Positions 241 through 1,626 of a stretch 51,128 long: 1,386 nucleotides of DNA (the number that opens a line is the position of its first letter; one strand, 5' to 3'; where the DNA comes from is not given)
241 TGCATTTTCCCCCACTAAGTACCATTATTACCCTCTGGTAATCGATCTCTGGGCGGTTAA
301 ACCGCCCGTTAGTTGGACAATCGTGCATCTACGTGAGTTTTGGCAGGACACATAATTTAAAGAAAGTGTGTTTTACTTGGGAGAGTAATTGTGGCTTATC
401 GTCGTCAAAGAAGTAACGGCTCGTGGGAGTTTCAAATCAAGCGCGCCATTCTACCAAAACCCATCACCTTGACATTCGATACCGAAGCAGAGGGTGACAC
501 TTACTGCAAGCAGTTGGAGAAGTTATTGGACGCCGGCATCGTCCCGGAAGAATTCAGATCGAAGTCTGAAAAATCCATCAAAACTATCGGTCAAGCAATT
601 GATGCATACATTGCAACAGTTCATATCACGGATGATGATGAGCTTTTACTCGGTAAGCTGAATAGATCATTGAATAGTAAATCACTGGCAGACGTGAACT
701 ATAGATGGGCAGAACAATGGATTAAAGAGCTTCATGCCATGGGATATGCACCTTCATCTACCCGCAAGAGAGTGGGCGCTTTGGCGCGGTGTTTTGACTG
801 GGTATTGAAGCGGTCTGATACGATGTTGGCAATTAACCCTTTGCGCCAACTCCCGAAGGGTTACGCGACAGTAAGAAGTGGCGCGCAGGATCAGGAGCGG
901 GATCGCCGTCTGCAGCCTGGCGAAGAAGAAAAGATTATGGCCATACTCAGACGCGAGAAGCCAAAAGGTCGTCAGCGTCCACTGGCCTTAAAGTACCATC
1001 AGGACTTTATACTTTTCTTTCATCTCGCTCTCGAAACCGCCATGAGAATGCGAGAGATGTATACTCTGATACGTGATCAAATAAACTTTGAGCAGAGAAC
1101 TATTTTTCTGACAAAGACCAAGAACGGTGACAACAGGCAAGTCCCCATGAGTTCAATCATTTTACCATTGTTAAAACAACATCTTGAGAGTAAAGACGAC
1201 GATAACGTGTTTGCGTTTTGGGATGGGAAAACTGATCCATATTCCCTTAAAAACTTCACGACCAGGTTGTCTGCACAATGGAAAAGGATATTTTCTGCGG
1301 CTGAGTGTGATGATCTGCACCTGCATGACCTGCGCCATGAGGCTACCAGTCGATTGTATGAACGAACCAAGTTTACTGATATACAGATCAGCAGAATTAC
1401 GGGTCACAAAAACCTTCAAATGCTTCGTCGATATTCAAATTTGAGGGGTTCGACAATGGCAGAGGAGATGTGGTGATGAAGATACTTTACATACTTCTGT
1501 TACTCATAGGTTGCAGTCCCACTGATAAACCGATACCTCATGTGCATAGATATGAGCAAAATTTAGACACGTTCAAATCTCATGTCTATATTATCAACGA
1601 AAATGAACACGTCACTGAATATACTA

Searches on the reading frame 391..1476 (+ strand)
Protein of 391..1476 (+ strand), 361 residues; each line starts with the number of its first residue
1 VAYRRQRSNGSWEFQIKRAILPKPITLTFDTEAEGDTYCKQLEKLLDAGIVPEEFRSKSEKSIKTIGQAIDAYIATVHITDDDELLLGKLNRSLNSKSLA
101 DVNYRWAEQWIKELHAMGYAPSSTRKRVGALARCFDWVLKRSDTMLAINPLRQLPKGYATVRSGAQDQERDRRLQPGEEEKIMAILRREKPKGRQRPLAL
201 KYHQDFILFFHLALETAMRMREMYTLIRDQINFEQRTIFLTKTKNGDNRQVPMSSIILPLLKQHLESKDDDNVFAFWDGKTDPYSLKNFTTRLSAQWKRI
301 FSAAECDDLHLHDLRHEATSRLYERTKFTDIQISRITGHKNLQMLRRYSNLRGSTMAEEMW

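Call 52: search_protein_families(library=pfam, proteins=[window:391-1476:+], max_evalue=0.01)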
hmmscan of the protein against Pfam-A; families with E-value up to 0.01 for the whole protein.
window:391-1476:+ (361 aa): 1 family
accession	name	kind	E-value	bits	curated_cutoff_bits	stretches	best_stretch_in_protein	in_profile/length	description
PF00589.27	Phage_integrase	-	2.8e-22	79.7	27.1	1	173-351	2-168/172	Phage integrase family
